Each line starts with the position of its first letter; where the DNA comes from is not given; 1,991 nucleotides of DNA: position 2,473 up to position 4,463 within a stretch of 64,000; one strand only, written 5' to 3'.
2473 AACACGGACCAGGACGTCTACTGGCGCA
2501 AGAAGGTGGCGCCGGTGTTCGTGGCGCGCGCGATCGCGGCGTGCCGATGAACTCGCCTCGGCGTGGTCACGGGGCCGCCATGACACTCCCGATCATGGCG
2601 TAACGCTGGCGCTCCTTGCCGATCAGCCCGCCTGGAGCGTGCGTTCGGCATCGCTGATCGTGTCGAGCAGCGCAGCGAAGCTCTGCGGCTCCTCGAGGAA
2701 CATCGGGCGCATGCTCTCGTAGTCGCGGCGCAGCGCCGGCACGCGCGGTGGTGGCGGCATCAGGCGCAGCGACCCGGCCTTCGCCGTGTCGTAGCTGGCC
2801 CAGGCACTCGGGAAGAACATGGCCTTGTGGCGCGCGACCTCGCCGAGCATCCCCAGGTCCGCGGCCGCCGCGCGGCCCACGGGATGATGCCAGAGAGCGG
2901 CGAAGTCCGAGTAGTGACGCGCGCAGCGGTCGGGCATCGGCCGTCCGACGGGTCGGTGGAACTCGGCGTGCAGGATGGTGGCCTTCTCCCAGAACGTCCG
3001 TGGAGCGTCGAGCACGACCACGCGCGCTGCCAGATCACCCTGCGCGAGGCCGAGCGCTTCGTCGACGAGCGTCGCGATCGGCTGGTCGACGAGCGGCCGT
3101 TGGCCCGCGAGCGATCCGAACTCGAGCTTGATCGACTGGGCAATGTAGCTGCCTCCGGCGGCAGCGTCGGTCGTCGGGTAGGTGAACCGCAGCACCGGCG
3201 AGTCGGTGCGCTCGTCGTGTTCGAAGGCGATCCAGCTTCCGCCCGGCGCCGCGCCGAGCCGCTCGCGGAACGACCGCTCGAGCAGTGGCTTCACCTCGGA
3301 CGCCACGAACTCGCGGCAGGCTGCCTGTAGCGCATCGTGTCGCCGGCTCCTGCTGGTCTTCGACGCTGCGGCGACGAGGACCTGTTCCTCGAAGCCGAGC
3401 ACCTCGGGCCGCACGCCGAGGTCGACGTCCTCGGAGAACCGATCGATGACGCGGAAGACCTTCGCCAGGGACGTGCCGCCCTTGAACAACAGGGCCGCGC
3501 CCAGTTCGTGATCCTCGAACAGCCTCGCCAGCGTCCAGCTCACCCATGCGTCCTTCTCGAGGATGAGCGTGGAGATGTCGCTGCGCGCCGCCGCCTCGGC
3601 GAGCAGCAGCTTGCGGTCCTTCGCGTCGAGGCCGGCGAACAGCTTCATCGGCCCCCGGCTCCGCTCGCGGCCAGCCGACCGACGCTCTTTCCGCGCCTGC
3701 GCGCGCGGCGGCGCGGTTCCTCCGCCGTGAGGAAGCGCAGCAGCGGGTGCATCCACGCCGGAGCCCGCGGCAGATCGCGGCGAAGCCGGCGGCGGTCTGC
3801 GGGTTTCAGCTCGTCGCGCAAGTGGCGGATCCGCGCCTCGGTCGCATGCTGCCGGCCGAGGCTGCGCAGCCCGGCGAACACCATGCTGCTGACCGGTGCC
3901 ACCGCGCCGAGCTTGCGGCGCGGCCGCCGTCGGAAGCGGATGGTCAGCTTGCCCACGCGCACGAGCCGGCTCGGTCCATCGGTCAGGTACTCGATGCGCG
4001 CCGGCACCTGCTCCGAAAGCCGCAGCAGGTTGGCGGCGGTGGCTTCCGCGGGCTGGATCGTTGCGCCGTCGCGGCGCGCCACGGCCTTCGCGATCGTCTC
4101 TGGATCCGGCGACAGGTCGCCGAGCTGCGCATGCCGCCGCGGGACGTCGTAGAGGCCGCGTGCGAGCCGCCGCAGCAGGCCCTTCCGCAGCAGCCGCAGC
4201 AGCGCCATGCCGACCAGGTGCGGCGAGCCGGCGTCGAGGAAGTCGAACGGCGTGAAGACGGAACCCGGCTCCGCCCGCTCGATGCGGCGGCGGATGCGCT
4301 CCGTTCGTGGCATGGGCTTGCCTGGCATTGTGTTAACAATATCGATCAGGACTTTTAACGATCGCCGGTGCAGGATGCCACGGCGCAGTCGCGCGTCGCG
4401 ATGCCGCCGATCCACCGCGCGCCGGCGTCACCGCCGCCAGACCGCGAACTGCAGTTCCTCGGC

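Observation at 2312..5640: Decaying copies of the hcrB 3' end plus a conserved junction module delimit three unrelated defence/TA cassettes, with no recombinase gene present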

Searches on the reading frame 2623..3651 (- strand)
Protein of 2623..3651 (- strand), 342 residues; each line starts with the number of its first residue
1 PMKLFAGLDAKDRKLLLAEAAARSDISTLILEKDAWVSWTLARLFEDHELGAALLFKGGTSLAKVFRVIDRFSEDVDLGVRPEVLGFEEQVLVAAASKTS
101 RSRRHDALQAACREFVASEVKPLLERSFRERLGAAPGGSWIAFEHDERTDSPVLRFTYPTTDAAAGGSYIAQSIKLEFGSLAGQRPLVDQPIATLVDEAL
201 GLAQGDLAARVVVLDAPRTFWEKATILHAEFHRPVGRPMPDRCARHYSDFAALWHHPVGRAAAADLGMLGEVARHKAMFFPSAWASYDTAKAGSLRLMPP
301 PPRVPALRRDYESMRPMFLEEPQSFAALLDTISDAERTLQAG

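Call 5: search_protein_families(library=pfam, proteins=[window:2623-3651:-], max_evalue=0.01)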
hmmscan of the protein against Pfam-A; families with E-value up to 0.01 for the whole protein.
window:2623-3651:- (342 aa): 1 family
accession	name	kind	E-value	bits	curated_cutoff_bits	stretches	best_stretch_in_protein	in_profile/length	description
PF08843.17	AbiEii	-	1.2e-33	117.5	22.5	1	41-330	3-237/238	Nucleotidyl transferase AbiEii toxin, Type IV TA system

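Call 46: find_homologous_proteins(query=window:2623-3651:-, max_evalue=1e-30)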
Query window:2623-3651:- (342 aa): 5503 proteins with E <= 1e-30 among 8000 candidates; the best 120 are listed.
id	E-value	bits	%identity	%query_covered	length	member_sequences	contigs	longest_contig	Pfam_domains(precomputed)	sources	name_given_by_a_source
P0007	1.6e-221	753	100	100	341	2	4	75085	PF08843.18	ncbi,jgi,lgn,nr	ncbi:MAG: nucleotidyl transferase AbiEii/AbiGii toxin family protein [Planctomycetes bacterium]|nr:n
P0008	7.6e-129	448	64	99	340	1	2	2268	PF08843.18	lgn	-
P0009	2.1e-115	404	58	98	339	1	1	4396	PF08843.18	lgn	-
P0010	4.3e-113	396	62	89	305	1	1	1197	PF08843.18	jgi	-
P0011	5.1e-100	353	51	99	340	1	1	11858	PF08843.18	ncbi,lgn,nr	ncbi:MAG: nucleotidyl transferase AbiEii/AbiGii toxin family protein [Planctomycetes bacterium]|nr:n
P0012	3.6e-99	350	52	100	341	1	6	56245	PF08843.18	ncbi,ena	-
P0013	4.5e-99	350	50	100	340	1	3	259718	PF08843.18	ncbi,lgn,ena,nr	ncbi:MAG: hypothetical protein FD180_378 [Planctomycetota bacterium]|nr:MAG: hypothetical protein FD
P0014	3.0e-97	344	51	99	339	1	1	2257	PF08843.18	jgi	jgi:hypothetical protein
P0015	3.8e-97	344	53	100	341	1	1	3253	PF08843.18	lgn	-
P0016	4.4e-97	344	51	99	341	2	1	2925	PF08843.18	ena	-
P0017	1.0e-96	342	50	100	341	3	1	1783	PF08843.18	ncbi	-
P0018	2.2e-96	341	50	99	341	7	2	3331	PF08843.18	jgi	jgi:hypothetical protein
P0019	2.2e-96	341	51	98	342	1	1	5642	PF08843.18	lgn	-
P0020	3.0e-96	341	51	98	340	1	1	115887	PF08843.18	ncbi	-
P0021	6.3e-96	340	50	99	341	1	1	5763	PF08843.18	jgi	jgi:hypothetical protein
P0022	9.8e-96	339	50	99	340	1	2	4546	PF08843.18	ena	-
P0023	1.3e-95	339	49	99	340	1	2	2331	PF08843.18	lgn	-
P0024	3.2e-95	337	50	99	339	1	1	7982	PF08843.18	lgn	-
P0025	3.3e-95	337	50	99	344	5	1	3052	PF08843.18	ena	-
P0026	4.1e-95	337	51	99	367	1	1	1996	PF08843.18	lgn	-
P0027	4.4e-95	337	51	99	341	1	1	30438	PF08843.18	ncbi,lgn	-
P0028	5.1e-95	337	48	99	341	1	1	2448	PF08843.18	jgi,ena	-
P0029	7.4e-95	336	49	99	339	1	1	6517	PF08843.18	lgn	-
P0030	1.1e-94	336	51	100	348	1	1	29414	PF08843.18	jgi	jgi:Nucleotidyl transferase AbiEii toxin, Type IV TA system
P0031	1.1e-94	336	50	99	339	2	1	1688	PF08843.18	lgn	-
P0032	1.2e-94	335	50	99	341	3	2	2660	PF08843.18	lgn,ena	-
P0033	1.3e-94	335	50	99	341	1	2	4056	PF08843.18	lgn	-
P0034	1.6e-94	335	51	99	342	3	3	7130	PF08843.18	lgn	-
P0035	2.6e-94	334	50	99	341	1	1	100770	PF08843.18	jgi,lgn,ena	-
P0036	3.3e-94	334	50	99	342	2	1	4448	PF08843.18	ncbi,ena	-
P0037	3.4e-94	334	50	99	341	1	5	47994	PF08843.18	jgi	jgi:hypothetical protein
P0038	3.5e-94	334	52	99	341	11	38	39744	PF08843.18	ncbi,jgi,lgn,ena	-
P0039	3.9e-94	334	49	99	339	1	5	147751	PF08843.18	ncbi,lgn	ncbi:MAG: nucleotidyl transferase AbiEii/AbiGii toxin family protein [Acidobacteriota bacterium]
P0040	3.9e-94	334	49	99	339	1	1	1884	PF08843.18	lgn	-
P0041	4.3e-94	334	51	100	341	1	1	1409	PF08843.18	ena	-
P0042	4.7e-94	334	47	99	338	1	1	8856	PF08843.18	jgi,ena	-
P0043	5.2e-94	333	50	98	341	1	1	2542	PF08843.18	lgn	-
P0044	6.1e-94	333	50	98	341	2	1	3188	PF08843.18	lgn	-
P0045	7.8e-94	333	50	99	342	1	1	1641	PF08843.18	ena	-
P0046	7.9e-94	333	50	99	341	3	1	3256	PF08843.18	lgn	-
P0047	9.3e-94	333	47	99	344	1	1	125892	PF08843.18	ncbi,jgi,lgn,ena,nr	ncbi:MAG TPA: nucleotidyl transferase AbiEii/AbiGii toxin family protein [Chthoniobacteraceae bacter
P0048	9.4e-94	333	49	98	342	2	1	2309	PF08843.18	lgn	-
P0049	9.5e-94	333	48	98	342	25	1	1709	PF08843.18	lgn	-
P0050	9.9e-94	333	50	100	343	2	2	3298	PF08843.18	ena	-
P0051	1.0e-93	332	49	99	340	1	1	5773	PF08843.18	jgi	jgi:hypothetical protein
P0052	1.6e-93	332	49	100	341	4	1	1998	PF08843.18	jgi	jgi:hypothetical protein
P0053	1.6e-93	332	49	99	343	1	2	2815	PF08843.18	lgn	-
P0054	1.6e-93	332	49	99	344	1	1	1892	PF08843.18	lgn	-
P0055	1.7e-93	332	51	99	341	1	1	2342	PF08843.18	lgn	-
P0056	2.2e-93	331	50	100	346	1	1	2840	PF08843.18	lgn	-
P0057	3.0e-93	331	50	99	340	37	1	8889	PF08843.18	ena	-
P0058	3.1e-93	331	49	99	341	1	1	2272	PF08843.18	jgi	jgi:hypothetical protein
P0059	3.4e-93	331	51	99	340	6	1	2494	PF08843.18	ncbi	-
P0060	4.0e-93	331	50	99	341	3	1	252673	PF08843.18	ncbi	-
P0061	4.1e-93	330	48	99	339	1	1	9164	PF08843.18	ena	-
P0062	4.3e-93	330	47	99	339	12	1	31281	PF08843.18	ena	-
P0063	4.4e-93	330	48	99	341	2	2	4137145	PF08843.18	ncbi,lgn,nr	ncbi:nucleotidyl transferase AbiEii/AbiGii toxin family protein [Opitutaceae bacterium TAV4]|nr:nucl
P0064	5.3e-93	330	52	99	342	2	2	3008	PF08843.18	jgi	jgi:hypothetical protein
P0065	5.6e-93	330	49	99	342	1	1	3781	PF08843.18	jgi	jgi:hypothetical protein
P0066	6.2e-93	330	48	99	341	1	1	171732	PF08843.18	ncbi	-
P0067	6.4e-93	330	49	100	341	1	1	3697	PF08843.18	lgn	-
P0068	6.7e-93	330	51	100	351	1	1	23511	PF08843.18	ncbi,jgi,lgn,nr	ncbi:MAG: nucleotidyl transferase AbiEii/AbiGii toxin family protein [Gemmatimonadaceae bacterium]|j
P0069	7.2e-93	330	50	100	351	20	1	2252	PF08843.18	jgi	jgi:hypothetical protein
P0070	8.3e-93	329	49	99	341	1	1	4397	PF08843.18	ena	-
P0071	8.5e-93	329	49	99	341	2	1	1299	PF08843.18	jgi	jgi:hypothetical protein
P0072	1.0e-92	329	50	99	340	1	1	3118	PF08843.18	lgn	-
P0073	1.3e-92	329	51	100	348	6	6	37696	PF08843.18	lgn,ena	-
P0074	1.3e-92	329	49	99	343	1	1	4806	PF08843.18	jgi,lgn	-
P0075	1.4e-92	329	50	99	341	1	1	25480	PF08843.18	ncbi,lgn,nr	ncbi:MAG: nucleotidyl transferase AbiEii/AbiGii toxin family protein [Acidobacteria bacterium]|nr:nu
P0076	1.7e-92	328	49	100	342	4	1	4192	PF08843.18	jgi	-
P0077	1.8e-92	328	49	99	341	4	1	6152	PF08843.18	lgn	-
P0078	1.8e-92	328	47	97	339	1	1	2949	PF08843.18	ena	-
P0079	2.0e-92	328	50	99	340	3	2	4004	PF08843.18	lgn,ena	-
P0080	2.0e-92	328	51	99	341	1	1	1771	PF08843.18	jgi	-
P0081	2.0e-92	328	49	99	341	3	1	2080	PF08843.18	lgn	-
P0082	2.0e-92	328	49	100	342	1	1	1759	PF08843.18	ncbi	-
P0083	2.2e-92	328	50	99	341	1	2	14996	PF08843.18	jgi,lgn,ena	-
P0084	2.3e-92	328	49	100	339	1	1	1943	PF08843.18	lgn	-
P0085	2.4e-92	328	50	99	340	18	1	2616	PF08843.18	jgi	jgi:hypothetical protein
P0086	2.5e-92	328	50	99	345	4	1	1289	PF08843.18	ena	-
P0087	2.5e-92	328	50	99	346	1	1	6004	PF08843.18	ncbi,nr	ncbi:MAG: nucleotidyl transferase AbiEii/AbiGii toxin family protein [Holophaga sp.]|nr:nucleotidyl 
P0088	2.5e-92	328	51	99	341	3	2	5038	PF08843.18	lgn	-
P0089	2.6e-92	328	49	99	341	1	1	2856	PF08843.18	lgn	-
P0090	2.7e-92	328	50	98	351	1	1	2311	PF08843.18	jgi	jgi:hypothetical protein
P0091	2.8e-92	328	51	94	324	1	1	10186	PF08843.18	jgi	jgi:nucleotidyltransferase AbiEii toxin of type IV toxin-antitoxin system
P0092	2.9e-92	328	47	99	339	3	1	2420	PF08843.18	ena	-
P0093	2.9e-92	328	50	99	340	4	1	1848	PF08843.18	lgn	-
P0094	2.9e-92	328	48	100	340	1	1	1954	PF08843.18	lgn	-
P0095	3.1e-92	328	49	99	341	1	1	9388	PF08843.18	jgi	jgi:hypothetical protein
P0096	3.3e-92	328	51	99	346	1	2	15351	PF08843.18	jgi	jgi:hypothetical protein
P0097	3.4e-92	327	48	99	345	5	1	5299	PF08843.18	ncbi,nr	ncbi:MAG: nucleotidyl transferase AbiEii/AbiGii toxin family protein [Planctomycetes bacterium]|nr:n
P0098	3.6e-92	327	50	99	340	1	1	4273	PF08843.18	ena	-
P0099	3.7e-92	327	49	98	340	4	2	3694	PF08843.18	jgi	-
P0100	3.7e-92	327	50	99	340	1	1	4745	PF08843.18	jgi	jgi:hypothetical protein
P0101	3.9e-92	327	49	99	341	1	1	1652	PF08843.18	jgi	-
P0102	4.0e-92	327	50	99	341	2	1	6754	PF08843.18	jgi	jgi:hypothetical protein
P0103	4.4e-92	327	50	98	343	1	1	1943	PF08843.18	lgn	-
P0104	4.5e-92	327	49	99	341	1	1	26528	PF08843.18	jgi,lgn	-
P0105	4.5e-92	327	50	100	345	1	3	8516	PF08843.18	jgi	jgi:hypothetical protein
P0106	5.3e-92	327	47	99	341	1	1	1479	PF08843.18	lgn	-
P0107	5.6e-92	327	50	100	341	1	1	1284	PF08843.18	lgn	-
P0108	5.7e-92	327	49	99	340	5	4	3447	PF08843.18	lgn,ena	-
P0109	5.7e-92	327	50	99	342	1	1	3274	PF08843.18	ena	-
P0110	5.8e-92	327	49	100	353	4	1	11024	PF08843.18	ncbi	-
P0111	6.2e-92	327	49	99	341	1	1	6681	PF08843.18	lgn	-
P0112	6.2e-92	327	49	98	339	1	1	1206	PF08843.18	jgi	jgi:hypothetical protein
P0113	6.5e-92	327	50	99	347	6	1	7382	PF08843.18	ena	-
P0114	6.6e-92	327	49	99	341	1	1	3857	PF08843.18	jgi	jgi:hypothetical protein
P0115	6.7e-92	326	49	100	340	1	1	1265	PF08843.18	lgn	-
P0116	6.8e-92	326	48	99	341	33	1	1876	PF08843.18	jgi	jgi:hypothetical protein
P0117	7.5e-92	326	48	99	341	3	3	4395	PF08843.18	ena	-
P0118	8.8e-92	326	47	98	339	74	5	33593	PF08843.18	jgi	jgi:hypothetical protein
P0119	9.0e-92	326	49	98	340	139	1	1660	PF08843.18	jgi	jgi:hypothetical protein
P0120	9.3e-92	326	47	100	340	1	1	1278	PF08843.18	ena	-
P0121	1.0e-91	326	46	99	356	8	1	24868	PF08843.18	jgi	jgi:hypothetical protein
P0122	1.0e-91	326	49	99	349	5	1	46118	PF08843.18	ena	-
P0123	1.0e-91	326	49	100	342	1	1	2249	PF08843.18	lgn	-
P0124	1.2e-91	326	49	99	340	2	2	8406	PF08843.18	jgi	jgi:hypothetical protein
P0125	1.4e-91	325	50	95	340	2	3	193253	PF08843.18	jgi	-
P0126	1.4e-91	325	49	99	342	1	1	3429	PF08843.18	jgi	-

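Call 47: find_encoding_contigs(protein=P0009, flank=4000, max_places=3)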
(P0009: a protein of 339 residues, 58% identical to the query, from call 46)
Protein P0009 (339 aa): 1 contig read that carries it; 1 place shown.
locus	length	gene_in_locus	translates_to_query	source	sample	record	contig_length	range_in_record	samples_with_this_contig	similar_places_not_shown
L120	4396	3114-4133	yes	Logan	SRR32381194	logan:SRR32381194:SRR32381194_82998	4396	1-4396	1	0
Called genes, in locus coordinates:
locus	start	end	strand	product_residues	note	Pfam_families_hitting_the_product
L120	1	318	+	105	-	?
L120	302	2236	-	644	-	PF13522:GATase_6, PF13537:GATase_7, PF00733:Asn_synthase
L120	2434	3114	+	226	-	PF19570:DUF6088, PF13338:AbiEi_4 (faint)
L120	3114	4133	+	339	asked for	PF08843:AbiEii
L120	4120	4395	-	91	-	?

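Call 48: find_encoding_contigs(protein=P0011, flank=4000, max_places=3)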
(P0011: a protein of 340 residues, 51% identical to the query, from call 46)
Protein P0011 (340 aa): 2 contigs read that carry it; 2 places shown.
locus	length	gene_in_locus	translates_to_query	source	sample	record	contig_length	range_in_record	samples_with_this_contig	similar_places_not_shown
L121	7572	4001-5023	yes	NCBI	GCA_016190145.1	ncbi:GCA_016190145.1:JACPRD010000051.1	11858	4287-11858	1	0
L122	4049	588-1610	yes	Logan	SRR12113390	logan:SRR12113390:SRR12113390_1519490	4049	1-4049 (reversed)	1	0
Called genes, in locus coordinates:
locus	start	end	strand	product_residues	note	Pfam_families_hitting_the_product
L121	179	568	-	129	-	-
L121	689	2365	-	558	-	PF02810:SEC-C, PF07929:PRiA4_ORF3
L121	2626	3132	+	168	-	PF00929:RNase_T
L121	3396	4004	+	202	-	PF19570:DUF6088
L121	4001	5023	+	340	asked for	PF08843:AbiEii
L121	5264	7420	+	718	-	PF04542:Sigma70_r2, PF04545:Sigma70_r4, PF08281:Sigma70_r4_2, PF13180:PDZ_2 (weak), PF17820:PDZ_6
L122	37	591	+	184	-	PF19570:DUF6088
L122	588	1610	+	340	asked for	PF08843:AbiEii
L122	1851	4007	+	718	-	PF04542:Sigma70_r2, PF04545:Sigma70_r4, PF08281:Sigma70_r4_2, PF13180:PDZ_2 (weak), PF17820:PDZ_6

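Call 49: find_encoding_contigs(protein=P0012, flank=4000, max_places=4)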
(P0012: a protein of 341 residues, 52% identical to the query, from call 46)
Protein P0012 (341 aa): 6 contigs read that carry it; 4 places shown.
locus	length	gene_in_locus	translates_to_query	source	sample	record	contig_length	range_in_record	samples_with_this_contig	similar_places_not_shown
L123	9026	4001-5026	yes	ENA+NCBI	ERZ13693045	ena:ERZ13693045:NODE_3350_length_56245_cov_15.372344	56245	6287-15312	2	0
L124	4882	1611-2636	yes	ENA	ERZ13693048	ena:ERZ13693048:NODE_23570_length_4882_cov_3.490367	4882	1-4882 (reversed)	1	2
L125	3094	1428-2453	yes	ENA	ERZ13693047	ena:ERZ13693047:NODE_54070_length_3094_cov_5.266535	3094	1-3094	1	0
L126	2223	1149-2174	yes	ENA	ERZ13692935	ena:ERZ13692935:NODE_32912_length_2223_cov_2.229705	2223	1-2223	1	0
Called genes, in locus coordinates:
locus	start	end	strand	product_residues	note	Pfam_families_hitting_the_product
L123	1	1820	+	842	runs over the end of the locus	PF12704:MacB_PCD, PF02687:FtsX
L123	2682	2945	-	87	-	PF04255:DUF433 (weak)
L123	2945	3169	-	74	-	PF02604:PhdYeFM_antitox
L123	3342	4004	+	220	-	PF19570:DUF6088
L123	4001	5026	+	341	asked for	PF08843:AbiEii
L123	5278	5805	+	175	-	-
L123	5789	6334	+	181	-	PF19502:DUF6036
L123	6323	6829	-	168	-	-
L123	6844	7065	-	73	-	-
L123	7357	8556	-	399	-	PF00534:Glycos_transf_1 (weak), PF13692:Glyco_trans_1_4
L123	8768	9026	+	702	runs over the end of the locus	PF12740:PETase (weak), PF13646:HEAT_2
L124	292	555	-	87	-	PF04255:DUF433 (weak)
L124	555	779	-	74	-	PF02604:PhdYeFM_antitox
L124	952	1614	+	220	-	PF19570:DUF6088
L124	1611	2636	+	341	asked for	PF08843:AbiEii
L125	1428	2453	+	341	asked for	PF08843:AbiEii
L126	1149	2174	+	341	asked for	PF08843:AbiEii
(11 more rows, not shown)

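Call 50: find_encoding_contigs(protein=P0013, flank=4000, max_places=3)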
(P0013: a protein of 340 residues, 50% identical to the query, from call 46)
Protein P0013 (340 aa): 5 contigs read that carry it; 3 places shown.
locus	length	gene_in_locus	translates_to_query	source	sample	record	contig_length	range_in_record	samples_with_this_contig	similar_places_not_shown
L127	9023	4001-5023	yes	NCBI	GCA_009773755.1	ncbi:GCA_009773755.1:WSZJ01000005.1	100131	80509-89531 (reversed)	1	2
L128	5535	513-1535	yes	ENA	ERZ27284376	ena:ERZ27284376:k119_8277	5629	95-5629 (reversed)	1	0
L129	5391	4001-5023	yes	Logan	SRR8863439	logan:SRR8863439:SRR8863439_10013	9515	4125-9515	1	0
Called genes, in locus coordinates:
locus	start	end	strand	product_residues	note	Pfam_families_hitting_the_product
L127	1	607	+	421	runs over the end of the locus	PF01381:HTH_3, PF12844:HTH_19 (faint), PF13560:HTH_31, PF06114:Peptidase_M78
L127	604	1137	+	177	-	PF11848:DUF3368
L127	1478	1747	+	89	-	PF10049:DUF2283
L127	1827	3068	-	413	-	-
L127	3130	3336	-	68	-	-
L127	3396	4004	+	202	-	PF19570:DUF6088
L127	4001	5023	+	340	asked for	PF08843:AbiEii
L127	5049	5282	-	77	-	PF13424:TPR_12 (faint)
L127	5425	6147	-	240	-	PF16231:DUF4890 (weak)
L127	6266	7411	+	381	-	PF02670:DXP_reductoisom, PF08436:DXP_redisom_C, PF13288:DXPR_C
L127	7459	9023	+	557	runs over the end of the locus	-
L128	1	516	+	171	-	?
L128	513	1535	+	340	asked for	PF08843:AbiEii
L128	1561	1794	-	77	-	PF13424:TPR_12 (faint)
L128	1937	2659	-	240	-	PF16231:DUF4890 (weak)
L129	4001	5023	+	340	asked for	PF08843:AbiEii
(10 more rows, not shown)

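Call 52: find_encoding_contigs(protein=P0011, flank=10000, max_places=1)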
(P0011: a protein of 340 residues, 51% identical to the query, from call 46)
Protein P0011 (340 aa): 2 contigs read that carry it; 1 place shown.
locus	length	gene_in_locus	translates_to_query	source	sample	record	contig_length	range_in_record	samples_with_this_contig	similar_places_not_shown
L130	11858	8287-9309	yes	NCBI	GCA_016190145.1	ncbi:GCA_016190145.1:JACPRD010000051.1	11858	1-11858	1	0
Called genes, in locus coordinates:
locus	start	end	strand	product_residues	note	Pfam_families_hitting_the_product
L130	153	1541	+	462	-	PF12390:Se-cys_synth_N, PF03841:SelA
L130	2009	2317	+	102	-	-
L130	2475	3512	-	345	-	PF00588:SpoU_methylase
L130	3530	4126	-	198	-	-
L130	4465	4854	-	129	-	-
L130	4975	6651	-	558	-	PF02810:SEC-C, PF07929:PRiA4_ORF3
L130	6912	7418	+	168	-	PF00929:RNase_T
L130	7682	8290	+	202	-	PF19570:DUF6088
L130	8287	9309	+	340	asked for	PF08843:AbiEii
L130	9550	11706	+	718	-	PF04542:Sigma70_r2, PF04545:Sigma70_r4, PF08281:Sigma70_r4_2, PF13180:PDZ_2 (weak), PF17820:PDZ_6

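Call 60: search_protein_families(library=ncbifam, proteins=[window:2623-3651:-], max_evalue=0.01)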
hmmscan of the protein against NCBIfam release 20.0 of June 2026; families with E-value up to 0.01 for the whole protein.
window:2623-3651:- (342 aa): 0 families

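Call 63: search_protein_families(library=padloc, proteins=[window:2623-3651:-], max_evalue=0.01)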
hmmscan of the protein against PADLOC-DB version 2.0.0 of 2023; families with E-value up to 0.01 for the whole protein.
window:2623-3651:- (342 aa): 22 families
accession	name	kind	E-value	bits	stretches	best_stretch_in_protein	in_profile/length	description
PDLC02289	AbiEii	-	6.7e-88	293.1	1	2-340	3-301/309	AbiEii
PDLC02315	AbiEii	-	1.7e-33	114.3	1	18-339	21-343/352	AbiEii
PDLC02292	AbiEii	-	7.7e-29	99.4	2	16-90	13-81/283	AbiEii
PDLC02322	AbiEii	-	2e-19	68.2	1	18-332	17-315/324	AbiEii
PDLC02297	AbiEii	-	4.3e-16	57.1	1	13-109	4-97/307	AbiEii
PDLC02302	AbiEii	-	2.7e-15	54.6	1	17-82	12-77/313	AbiEii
PDLC02304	AbiEii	-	1.7e-12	45.8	1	17-98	7-86/260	AbiEii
PDLC02316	AbiEii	-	1.7e-11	42.1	1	12-83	9-79/314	AbiEii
PDLC02317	AbiEii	-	1.8e-10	38.4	1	18-81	8-71/396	AbiEii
PDLC02294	AbiEii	-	1.6e-08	32.7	1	31-78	22-70/260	AbiEii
PDLC02324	AbiEii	-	1.2e-05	23.2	1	40-78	13-50/231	AbiEii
PDLC02323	AbiEii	-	1.5e-05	22.7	1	31-81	19-66/248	AbiEii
PDLC02303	AbiEii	-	1.5e-05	22.6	1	27-79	16-66/249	AbiEii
PDLC02307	AbiEii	-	8.4e-05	20.4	1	49-82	18-50/219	AbiEii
PDLC02321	AbiEii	-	0.00025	18.8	1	29-83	20-72/296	AbiEii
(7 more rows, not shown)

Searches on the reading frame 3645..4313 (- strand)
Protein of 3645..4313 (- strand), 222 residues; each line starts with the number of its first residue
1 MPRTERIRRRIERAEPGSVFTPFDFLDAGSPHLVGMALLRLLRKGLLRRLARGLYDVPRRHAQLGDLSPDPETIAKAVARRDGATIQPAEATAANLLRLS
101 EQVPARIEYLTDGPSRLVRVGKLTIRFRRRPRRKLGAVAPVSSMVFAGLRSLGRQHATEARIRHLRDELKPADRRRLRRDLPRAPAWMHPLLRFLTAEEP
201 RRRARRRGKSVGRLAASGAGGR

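Call 5: search_protein_families(library=pfam, proteins=[window:3645-4313:-], max_evalue=0.01)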
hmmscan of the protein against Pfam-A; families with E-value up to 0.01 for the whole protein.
window:3645-4313:- (222 aa): 2 families
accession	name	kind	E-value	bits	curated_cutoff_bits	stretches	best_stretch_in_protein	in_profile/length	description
PF19570.5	DUF6088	-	9.8e-37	126.8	25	1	6-175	1-170/172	Family of unknown function (DUF6088)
PF13338.12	AbiEi_4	-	0.00017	22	25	1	19-55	13-46/49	Transcriptional regulator, AbiEi antitoxin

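Call 60: search_protein_families(library=ncbifam, proteins=[window:3645-4313:-], max_evalue=0.01)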
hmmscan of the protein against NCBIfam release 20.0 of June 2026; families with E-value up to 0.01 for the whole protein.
window:3645-4313:- (222 aa): 0 families

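Call 63: search_protein_families(library=padloc, proteins=[window:3645-4313:-], max_evalue=0.01)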
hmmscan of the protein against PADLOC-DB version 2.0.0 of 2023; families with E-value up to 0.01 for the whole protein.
window:3645-4313:- (222 aa): 16 families
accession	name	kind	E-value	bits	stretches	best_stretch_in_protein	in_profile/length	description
PDLC02226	AbiEi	-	2.2e-59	198.7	1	4-197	4-195/202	AbiEi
PDLC02233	AbiEi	-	1.7e-34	117.3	1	5-201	6-210/214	AbiEi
PDLC02229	AbiEi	-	1.4e-12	46.3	1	4-125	4-127/131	AbiEi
PDLC02264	AbiEi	-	4.1e-12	44.5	1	5-112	5-113/205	AbiEi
PDLC02246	AbiEi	-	3.4e-11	41.1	1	29-133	33-131/230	AbiEi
PDLC02250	AbiEi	-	2.4e-06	25.5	1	16-129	14-121/197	AbiEi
PDLC02268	AbiEi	-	9.5e-05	20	1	37-82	28-73/204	AbiEi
PDLC02242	AbiEi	-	0.00031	18.5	1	36-80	32-76/207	AbiEi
PDLC02234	AbiEi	-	0.00059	17.6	1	15-77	12-71/191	AbiEi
PDLC02258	AbiEi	-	0.00063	17.9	1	5-105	69-170/196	AbiEi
PDLC02236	AbiEi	-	0.0012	16.5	1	37-119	34-118/207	AbiEi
PDLC02286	AbiEi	-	0.0016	15.9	1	36-81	32-77/207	AbiEi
PDLC02283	AbiEi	-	0.0023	15.7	1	36-123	33-112/201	AbiEi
PDLC02267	AbiEi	-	0.0028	15.1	1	37-127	40-118/252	AbiEi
PDLC02265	AbiEi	-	0.0045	14.7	1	37-63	31-57/198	AbiEi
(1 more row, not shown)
